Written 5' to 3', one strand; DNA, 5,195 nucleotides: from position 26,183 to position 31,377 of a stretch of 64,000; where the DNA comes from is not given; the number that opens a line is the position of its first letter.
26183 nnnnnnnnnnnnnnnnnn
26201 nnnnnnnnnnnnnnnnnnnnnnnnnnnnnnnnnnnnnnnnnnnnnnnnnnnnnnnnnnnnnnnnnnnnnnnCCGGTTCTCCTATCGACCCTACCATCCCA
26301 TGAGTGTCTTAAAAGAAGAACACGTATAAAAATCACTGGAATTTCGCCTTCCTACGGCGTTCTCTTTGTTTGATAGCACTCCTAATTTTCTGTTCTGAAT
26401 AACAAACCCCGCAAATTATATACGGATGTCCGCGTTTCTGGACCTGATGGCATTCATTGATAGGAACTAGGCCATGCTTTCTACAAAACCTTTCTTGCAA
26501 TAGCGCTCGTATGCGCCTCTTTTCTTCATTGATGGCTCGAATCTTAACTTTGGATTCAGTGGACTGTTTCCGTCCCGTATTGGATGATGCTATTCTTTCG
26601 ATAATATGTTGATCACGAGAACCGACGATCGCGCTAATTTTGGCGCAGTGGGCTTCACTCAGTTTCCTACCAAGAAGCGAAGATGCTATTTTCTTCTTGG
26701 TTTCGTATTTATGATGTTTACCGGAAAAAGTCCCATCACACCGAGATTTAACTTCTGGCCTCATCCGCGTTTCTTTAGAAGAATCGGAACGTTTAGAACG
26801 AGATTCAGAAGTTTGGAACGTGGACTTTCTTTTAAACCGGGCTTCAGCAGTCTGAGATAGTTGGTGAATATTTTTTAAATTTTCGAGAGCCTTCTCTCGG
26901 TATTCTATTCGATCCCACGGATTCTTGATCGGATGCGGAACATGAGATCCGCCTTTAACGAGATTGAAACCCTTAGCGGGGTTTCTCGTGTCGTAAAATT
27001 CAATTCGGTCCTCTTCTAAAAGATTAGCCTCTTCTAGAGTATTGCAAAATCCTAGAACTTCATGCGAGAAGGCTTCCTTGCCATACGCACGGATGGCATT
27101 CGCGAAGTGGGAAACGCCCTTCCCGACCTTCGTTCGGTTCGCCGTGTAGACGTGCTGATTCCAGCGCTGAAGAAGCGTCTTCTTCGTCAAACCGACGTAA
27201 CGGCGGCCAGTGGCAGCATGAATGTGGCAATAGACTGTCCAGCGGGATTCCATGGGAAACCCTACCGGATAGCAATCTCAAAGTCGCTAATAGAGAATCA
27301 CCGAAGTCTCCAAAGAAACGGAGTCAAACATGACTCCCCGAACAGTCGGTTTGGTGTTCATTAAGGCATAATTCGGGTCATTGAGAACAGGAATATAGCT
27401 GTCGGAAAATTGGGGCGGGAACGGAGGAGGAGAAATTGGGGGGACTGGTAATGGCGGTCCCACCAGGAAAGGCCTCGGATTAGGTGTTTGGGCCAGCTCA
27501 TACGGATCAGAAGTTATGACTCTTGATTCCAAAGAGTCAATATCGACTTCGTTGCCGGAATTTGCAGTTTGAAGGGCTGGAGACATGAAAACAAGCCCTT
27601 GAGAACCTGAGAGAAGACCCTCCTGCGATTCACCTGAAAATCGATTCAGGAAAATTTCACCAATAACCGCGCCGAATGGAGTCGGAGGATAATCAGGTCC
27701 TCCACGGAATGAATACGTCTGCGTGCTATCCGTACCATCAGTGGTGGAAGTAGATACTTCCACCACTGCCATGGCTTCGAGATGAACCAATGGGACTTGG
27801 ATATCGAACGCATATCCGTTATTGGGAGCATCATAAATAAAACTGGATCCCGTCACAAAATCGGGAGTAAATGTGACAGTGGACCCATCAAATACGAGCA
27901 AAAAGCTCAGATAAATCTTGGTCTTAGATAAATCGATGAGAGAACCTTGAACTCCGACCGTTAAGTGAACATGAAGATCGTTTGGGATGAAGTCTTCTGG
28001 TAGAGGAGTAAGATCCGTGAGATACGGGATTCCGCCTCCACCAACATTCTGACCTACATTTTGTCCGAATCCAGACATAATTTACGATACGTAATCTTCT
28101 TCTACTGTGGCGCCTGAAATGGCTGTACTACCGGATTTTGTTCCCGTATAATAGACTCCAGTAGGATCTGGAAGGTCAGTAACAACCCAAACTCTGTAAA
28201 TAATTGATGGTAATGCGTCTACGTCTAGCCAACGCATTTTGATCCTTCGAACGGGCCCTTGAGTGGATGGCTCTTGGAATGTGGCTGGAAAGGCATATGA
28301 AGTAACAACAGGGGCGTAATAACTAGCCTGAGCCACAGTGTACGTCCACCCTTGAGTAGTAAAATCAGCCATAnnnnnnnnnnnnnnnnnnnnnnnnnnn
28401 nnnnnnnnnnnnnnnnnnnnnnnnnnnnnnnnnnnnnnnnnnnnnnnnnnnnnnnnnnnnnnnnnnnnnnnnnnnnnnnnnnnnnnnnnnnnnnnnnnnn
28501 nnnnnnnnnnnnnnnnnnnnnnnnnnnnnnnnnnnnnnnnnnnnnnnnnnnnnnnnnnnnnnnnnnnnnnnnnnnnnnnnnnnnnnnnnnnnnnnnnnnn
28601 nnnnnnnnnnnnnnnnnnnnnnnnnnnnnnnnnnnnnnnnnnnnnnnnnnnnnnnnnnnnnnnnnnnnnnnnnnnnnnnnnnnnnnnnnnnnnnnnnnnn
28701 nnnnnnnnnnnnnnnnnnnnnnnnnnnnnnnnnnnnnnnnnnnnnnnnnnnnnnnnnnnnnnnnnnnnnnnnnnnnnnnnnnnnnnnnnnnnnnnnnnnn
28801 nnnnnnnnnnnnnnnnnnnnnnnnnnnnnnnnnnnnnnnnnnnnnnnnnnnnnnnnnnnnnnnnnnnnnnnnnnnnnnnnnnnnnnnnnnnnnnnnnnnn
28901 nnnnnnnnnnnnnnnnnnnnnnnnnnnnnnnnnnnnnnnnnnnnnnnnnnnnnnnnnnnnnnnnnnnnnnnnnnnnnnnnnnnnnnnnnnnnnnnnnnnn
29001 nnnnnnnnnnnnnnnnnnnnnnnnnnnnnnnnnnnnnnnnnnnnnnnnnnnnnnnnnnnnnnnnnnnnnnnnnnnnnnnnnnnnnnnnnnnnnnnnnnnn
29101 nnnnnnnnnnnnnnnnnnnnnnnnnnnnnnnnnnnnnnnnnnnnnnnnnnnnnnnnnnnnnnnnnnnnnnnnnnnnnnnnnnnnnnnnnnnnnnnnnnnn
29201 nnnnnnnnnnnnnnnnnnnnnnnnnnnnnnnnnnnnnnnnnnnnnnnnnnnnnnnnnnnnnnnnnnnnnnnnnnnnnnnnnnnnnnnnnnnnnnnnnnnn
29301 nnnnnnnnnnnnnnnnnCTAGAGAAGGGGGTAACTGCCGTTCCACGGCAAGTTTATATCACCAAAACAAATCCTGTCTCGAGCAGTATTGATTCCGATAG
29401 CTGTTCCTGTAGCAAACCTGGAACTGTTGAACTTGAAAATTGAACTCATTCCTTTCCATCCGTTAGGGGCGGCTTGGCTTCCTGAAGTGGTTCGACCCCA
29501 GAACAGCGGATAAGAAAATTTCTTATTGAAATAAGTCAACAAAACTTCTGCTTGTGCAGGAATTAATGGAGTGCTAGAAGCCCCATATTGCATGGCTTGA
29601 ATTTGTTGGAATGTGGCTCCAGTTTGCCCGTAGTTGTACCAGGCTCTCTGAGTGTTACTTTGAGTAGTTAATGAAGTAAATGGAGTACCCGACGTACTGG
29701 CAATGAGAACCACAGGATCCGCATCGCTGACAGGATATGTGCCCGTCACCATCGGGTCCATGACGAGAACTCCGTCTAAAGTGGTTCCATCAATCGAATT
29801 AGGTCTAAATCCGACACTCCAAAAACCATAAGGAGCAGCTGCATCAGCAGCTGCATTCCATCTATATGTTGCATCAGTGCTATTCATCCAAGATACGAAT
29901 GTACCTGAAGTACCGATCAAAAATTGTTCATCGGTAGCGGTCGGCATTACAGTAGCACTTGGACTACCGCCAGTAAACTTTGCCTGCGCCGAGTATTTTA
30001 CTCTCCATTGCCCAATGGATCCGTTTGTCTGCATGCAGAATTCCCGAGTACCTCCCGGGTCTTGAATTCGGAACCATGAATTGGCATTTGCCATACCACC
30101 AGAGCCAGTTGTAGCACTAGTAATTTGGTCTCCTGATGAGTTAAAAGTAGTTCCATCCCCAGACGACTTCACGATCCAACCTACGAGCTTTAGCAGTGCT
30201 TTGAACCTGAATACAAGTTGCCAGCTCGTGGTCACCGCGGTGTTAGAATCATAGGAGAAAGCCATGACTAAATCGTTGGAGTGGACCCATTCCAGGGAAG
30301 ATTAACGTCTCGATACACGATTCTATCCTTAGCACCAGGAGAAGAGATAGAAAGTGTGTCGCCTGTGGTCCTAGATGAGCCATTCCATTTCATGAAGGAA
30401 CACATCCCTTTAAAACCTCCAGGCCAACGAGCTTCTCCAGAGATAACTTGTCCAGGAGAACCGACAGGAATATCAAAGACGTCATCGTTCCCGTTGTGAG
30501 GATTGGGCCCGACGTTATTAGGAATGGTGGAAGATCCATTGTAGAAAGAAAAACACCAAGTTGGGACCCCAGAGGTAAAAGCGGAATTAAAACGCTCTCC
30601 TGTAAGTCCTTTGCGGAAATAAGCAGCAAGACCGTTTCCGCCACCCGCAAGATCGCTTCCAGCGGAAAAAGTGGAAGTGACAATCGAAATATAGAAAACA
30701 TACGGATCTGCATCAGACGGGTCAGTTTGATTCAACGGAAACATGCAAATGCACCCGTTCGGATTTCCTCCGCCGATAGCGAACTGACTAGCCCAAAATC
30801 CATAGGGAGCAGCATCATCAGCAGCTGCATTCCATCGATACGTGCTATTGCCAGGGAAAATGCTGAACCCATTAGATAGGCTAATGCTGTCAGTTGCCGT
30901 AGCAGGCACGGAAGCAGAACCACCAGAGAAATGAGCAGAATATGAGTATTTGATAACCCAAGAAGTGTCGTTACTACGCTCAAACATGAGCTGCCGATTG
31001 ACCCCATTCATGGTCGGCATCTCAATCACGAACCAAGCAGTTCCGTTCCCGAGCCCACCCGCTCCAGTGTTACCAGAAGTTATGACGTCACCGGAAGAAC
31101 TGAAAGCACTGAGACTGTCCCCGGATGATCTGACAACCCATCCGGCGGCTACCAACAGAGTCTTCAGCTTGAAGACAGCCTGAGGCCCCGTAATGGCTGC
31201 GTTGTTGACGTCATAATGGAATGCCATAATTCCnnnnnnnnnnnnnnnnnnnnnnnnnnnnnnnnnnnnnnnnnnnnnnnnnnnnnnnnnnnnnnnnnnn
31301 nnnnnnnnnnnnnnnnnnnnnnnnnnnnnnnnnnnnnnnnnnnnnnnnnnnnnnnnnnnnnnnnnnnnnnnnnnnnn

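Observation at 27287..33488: Tandem array of four diverged ~315-aa paralogues downstream of a fibre gene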

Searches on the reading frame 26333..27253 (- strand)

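Call 5: search_protein_families(library=pfam, proteins=[window:26333-27253:-], max_evalue=0.1)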
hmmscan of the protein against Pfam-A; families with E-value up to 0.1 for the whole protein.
window:26333-27253:- (306 aa): 4 families
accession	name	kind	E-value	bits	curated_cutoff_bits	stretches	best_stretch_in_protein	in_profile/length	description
PF01541.30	GIY-YIG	-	5.2e-06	27.1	22.6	1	5-83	2-68/78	GIY-YIG catalytic domain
PF00035.32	dsrm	-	0.0094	16.9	23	1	251-295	4-48/66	Double-stranded RNA binding motif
PF19835.5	SegE_GIY-YIG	-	0.012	16.3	25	0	7-82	20-99/123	Putative endonuclease segE, GIY-YIG domain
PF07460.16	NUMOD3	-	0.028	14.8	20.4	0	177-190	24-37/37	NUMOD3 motif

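Call 6: search_protein_families(library=phrogs, proteins=[window:26333-27253:-], max_evalue=0.1)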
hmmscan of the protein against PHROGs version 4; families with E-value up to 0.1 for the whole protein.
window:26333-27253:- (306 aa): 5 families
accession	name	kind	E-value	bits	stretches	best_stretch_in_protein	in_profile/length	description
phrog_314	-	DNA, RNA and nucleotide metabolism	5.7e-22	79.4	1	3-289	177-377/574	homing endonuclease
phrog_7168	-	DNA, RNA and nucleotide metabolism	1.1e-13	52.3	1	7-160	4-148/284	homing endonuclease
phrog_5123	-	DNA, RNA and nucleotide metabolism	3.5e-06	28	1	7-107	4-97/152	homing endonuclease with GIY-YIG motif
phrog_19446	-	DNA, RNA and nucleotide metabolism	4.1e-06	27.5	1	13-172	10-122/254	homing endonuclease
phrog_447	-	other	0.011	16.5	1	7-83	29-109/148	NAD synthetase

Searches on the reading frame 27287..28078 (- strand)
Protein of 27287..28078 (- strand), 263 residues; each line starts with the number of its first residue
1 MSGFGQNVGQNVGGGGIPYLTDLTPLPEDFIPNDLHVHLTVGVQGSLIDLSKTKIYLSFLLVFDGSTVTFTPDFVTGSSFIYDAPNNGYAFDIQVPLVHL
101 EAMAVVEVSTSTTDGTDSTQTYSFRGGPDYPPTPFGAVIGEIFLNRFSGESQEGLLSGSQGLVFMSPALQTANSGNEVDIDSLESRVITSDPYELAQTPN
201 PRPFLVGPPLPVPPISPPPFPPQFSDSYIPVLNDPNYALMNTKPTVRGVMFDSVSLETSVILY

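Call 5: search_protein_families(library=pfam, proteins=[window:27287-28078:-], max_evalue=0.1)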
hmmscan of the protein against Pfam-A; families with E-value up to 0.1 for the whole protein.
window:27287-28078:- (263 aa): 0 families

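Call 6: search_protein_families(library=phrogs, proteins=[window:27287-28078:-], max_evalue=0.1)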
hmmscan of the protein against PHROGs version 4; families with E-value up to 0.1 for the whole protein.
window:27287-28078:- (263 aa): 0 families

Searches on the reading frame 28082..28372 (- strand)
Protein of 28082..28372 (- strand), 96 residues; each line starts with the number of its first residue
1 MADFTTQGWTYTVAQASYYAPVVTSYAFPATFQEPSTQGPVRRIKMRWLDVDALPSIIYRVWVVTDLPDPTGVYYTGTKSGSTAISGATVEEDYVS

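Call 5: search_protein_families(library=pfam, proteins=[window:28082-28372:-], max_evalue=0.1)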
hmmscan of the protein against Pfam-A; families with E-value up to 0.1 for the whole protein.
window:28082-28372:- (96 aa): 0 families

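Call 6: search_protein_families(library=phrogs, proteins=[window:28082-28372:-], max_evalue=0.1)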
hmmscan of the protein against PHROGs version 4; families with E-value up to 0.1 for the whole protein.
window:28082-28372:- (96 aa): 1 family
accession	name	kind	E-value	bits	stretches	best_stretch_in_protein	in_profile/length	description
phrog_36797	-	unknown function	0.05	14.8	1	52-78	23-50/63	-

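Call 59: search_solved_structures(query=window:28082-28372:-, max_evalue=10)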
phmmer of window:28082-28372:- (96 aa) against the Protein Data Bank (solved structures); distinct sequences matched with E-value up to 10: 3.
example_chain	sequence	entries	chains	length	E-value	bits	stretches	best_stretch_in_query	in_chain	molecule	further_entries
5d6n_A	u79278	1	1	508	0.033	17.5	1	45-86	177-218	Acyl-CoA synthase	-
5d6j_A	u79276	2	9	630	0.042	17.2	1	45-86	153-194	Acyl-CoA synthase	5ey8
5icr_A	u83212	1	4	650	0.045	17.1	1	45-86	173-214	Acyl-CoA synthase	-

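Call 96: predict_structure(protein=window:28082-28372:-)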
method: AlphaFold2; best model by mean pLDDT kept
length: 96 residues; sequences in the alignment: 1
mean_pLDDT: 37.5   pTM: 0.23
mean pLDDT of the five models: 37.5, 35.5, 33.3, 32.1, 30.7
residues with pLDDT >= 90: 0; 70-90: 0; 50-70: 0; < 50: 96
segments of 3 or more residues with pLDDT < 50: 1-96
pLDDT, mean of each block of 10 residues (from residue 1): 43 37 35 37 38 38 39 39 36 31
secondary structure, 60 per line:
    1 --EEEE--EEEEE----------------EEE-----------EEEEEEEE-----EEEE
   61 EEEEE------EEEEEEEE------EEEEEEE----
elements in order: E3-6 E9-13 E30-32 E44-51 E57-65 E72-79 E86-92

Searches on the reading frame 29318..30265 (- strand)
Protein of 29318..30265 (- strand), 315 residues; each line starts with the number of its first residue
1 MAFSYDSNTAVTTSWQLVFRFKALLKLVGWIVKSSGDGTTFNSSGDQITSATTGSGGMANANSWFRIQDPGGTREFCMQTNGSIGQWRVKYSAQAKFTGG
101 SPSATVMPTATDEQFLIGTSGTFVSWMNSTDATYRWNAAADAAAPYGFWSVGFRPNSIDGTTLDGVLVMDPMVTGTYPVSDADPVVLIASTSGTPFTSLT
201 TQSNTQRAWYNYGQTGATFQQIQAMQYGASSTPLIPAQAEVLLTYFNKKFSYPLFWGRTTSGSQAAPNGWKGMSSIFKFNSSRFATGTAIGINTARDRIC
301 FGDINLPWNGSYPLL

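Call 5: search_protein_families(library=pfam, proteins=[window:29318-30265:-], max_evalue=0.1)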
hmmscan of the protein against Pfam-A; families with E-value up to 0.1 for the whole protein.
window:29318-30265:- (315 aa): 0 families

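Call 6: search_protein_families(library=phrogs, proteins=[window:29318-30265:-], max_evalue=0.1)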
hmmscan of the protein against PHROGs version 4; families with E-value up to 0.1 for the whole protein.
window:29318-30265:- (315 aa): 1 family
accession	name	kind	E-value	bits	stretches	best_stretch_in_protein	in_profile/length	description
phrog_11473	-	DNA, RNA and nucleotide metabolism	0.045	14.7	1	83-142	7-66/160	HTH DNA binding protein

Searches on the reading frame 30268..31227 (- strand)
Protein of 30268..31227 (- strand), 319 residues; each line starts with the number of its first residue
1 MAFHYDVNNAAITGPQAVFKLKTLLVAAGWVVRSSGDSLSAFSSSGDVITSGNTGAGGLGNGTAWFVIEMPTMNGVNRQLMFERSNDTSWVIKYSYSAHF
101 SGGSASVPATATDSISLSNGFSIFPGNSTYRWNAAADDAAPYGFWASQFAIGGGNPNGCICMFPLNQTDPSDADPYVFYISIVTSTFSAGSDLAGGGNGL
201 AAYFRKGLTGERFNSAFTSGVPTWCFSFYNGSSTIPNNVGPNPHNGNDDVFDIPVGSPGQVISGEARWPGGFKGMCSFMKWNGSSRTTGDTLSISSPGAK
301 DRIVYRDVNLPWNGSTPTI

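Call 5: search_protein_families(library=pfam, proteins=[window:30268-31227:-], max_evalue=0.1)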
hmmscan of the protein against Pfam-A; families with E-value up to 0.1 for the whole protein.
window:30268-31227:- (319 aa): 0 families

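Call 6: search_protein_families(library=phrogs, proteins=[window:30268-31227:-], max_evalue=0.1)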
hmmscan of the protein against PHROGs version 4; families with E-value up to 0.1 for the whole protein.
window:30268-31227:- (319 aa): 0 families

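Call 8: search_dna_similar(query=window:30268-31227:-, collection=phages, mode=protein, max_evalue=0.001, max_rows=40)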
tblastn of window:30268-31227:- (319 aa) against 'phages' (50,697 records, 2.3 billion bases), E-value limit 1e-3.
No match.
